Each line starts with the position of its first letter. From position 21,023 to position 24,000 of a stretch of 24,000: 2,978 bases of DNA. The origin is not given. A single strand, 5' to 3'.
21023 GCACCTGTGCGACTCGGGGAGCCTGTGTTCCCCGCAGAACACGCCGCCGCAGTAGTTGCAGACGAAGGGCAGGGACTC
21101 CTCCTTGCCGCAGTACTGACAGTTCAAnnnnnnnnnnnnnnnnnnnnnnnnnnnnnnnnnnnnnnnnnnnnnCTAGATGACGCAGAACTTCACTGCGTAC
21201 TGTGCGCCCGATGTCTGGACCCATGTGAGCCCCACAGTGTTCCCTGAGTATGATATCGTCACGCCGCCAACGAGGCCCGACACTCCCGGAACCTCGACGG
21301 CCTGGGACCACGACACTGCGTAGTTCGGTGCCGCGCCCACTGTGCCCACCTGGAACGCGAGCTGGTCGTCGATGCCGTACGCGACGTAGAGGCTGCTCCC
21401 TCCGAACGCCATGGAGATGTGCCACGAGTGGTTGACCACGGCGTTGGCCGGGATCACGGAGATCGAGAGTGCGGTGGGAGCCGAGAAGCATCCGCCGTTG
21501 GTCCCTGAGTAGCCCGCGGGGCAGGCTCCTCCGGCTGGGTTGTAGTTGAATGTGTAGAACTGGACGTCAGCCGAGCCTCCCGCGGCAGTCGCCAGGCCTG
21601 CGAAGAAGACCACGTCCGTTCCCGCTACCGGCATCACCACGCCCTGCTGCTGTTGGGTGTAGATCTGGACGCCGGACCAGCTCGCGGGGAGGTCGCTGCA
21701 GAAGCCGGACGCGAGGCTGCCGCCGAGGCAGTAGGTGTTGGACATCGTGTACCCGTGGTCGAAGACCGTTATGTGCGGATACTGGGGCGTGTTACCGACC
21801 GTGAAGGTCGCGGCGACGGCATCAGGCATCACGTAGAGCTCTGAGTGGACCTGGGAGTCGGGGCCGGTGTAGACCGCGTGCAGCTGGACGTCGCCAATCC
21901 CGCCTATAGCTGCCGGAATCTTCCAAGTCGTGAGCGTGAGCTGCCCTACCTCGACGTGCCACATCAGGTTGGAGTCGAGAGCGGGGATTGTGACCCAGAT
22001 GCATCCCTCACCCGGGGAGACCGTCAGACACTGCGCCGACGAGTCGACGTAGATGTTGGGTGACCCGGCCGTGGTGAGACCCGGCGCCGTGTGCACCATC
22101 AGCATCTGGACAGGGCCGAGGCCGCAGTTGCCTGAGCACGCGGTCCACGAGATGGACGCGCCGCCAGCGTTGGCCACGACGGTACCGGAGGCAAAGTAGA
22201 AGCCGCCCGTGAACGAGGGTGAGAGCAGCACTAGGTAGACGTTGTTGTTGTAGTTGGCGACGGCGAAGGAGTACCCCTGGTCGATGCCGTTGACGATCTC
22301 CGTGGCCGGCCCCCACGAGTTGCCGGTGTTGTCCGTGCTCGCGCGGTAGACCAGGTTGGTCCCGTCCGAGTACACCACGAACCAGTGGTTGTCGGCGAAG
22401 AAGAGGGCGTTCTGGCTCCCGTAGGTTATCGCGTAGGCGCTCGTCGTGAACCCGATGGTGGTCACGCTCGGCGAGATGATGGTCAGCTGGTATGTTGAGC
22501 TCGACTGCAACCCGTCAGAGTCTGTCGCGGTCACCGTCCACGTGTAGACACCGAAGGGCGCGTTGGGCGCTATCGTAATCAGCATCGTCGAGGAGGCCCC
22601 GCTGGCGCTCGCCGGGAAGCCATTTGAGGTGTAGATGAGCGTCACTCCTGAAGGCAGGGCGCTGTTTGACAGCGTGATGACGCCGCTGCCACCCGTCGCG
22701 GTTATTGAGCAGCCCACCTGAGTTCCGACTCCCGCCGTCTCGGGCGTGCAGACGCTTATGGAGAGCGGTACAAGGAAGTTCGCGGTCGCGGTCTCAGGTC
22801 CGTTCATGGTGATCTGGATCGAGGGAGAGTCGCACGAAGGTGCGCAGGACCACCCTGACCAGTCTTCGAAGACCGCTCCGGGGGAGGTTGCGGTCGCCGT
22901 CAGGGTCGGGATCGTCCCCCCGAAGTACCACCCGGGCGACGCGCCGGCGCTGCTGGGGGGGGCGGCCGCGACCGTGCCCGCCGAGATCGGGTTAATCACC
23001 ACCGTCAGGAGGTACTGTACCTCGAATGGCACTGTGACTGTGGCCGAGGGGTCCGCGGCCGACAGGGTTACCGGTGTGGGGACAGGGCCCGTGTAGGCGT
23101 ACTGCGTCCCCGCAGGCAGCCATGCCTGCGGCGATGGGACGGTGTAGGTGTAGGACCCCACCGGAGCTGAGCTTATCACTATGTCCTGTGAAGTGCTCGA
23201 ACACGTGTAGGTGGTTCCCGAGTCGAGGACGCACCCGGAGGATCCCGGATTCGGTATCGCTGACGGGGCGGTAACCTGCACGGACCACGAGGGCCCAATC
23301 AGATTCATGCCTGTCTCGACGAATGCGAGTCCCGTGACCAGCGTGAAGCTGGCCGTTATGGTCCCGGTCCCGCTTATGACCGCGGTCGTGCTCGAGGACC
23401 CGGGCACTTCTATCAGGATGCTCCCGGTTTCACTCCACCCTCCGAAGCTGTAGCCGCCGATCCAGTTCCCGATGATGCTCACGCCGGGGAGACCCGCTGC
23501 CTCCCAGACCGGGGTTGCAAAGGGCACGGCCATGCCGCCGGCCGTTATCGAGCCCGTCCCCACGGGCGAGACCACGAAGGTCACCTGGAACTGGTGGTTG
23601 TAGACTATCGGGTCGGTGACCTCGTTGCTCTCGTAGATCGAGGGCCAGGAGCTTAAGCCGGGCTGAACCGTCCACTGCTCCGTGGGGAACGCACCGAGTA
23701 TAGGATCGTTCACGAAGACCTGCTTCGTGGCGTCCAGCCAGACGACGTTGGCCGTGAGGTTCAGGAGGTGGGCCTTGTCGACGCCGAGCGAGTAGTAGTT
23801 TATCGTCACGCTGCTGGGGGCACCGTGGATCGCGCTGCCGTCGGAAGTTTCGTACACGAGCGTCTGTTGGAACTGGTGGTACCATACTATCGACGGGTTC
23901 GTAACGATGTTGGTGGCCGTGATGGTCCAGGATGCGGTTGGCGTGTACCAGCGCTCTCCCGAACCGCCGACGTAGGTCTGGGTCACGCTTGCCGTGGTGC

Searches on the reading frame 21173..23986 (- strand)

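Call 13: search_protein_families(library=pfam, proteins=[window:21173-23986:-], max_evalue=0.001)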
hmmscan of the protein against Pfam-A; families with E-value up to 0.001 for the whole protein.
window:21173-23986:- (937 aa): 1 family
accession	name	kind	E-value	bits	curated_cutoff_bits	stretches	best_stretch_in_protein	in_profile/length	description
PF18998.6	Flg_new_2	-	1.8e-05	25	23.6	1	328-404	2-69/73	Divergent InlB B-repeat domain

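Call 91: search_protein_families(library=padloc, proteins=[window:21173-23986:-], max_evalue=0.001)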
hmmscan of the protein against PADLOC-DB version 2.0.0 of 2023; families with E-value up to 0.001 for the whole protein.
window:21173-23986:- (937 aa): 0 families

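Call 92: search_protein_families(library=ncbifam, proteins=[window:21173-23986:-], max_evalue=0.00001)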
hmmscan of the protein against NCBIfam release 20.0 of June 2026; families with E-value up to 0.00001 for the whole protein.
window:21173-23986:- (937 aa): 0 families
